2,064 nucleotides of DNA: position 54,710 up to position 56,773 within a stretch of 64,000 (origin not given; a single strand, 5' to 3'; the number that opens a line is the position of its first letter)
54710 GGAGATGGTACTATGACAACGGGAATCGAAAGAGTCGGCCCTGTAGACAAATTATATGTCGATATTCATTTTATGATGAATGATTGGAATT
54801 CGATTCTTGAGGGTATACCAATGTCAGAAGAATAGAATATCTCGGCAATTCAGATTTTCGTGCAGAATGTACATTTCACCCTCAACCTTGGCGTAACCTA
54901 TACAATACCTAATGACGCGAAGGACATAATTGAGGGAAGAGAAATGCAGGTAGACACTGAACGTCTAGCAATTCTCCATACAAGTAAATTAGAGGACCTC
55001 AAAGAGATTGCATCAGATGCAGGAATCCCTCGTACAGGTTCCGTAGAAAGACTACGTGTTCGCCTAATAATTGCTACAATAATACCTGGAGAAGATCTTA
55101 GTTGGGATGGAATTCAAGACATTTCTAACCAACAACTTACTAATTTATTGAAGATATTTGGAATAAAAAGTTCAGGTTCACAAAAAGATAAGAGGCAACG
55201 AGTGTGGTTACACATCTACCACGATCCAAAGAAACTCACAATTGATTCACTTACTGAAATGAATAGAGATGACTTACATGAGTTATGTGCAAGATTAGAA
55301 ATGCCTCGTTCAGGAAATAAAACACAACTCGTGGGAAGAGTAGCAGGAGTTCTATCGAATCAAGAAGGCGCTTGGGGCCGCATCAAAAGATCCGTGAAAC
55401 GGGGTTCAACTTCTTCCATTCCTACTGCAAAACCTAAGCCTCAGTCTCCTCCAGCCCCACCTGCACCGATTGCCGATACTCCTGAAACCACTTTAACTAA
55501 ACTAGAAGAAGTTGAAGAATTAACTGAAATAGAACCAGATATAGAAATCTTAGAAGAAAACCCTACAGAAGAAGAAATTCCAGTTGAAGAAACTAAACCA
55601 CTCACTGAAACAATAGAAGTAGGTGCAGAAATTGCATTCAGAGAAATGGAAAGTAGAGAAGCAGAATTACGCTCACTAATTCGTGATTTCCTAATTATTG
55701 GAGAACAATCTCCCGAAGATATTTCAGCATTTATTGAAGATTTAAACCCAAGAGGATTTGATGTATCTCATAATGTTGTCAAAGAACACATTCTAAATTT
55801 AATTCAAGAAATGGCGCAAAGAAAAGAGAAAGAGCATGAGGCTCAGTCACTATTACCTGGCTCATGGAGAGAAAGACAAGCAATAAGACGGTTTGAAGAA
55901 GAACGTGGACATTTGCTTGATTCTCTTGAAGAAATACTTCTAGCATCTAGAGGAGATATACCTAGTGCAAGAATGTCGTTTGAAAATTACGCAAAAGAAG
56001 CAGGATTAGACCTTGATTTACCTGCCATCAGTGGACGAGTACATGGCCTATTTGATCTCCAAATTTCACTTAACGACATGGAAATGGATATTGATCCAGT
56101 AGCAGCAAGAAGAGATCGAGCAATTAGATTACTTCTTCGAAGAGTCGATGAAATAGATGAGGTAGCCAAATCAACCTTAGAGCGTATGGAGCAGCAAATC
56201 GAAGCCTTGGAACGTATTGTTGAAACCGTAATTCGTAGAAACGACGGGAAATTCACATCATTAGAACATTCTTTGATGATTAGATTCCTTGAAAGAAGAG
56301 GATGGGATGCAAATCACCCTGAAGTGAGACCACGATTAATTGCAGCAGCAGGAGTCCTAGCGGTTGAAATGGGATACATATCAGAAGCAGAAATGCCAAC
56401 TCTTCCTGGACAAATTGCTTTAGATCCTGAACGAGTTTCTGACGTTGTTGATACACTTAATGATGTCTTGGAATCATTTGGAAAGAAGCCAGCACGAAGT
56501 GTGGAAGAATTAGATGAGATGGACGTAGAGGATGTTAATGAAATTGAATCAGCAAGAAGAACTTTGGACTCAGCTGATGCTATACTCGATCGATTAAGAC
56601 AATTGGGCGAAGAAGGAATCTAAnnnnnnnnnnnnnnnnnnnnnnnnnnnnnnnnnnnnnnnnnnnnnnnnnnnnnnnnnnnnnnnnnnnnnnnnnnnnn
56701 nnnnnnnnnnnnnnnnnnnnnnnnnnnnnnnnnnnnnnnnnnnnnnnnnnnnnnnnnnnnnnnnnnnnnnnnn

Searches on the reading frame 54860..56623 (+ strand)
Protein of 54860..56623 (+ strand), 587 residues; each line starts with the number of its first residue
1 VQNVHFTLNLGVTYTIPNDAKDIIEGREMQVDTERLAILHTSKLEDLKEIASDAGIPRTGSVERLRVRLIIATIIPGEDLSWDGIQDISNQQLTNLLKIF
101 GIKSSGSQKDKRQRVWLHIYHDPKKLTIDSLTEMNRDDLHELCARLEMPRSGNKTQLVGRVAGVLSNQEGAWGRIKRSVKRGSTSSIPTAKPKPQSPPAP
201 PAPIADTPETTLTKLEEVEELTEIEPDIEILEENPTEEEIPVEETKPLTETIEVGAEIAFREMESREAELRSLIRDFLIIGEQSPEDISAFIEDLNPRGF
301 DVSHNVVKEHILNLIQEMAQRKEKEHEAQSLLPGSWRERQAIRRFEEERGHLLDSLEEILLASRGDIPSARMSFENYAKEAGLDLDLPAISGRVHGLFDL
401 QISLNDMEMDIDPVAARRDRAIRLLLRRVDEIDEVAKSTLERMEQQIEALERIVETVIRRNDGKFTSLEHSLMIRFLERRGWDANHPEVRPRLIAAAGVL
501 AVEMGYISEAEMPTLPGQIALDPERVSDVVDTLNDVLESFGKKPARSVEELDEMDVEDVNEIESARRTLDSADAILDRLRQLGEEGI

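Call 62: search_protein_families(library=pfam, proteins=[window:54860-56623:+], max_evalue=0.00001)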
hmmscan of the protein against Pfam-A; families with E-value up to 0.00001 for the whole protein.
window:54860-56623:+ (587 aa): 0 families

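Call 63: search_protein_families(library=pfam, proteins=[window:54860-56623:+], max_evalue=0.5)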
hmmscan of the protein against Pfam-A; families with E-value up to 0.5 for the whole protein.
window:54860-56623:+ (587 aa): 8 families
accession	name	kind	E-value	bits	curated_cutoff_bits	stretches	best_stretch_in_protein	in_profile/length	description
PF18953.6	SAP_new25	-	1.5e-05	25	26.3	1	136-168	10-42/51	SAP domain-containing new25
PF02037.33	SAP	-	0.016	15.3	23.9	0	132-158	3-29/37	SAP domain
PF24611.2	Spectrin_Anc-1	-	0.031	15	33.2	1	525-584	22-77/115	Nuclear anchorage protein 1, spectrin-like repeat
PF07498.18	Rho_N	-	0.099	13.1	24.9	0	41-61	4-24/43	Rho termination factor, N-terminal domain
PF23568.1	ARM_LIN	-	0.11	12.1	27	1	419-472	29-82/230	E3 ubiquitin-protein ligase LIN-like, ARM repeat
PF00452.24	Bcl-2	-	0.13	13.2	31.4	0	128-175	5-52/100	Apoptosis regulator proteins, Bcl-2 family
PF24790.1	SAC9_GBDL_1st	-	0.2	11.5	30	0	127-178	78-129/186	SAC9 first GBDL domain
PF03693.20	ParD_antitoxin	-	0.3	12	21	1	259-294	36-74/81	Bacterial antitoxin of ParD toxin-antitoxin type II system and RHH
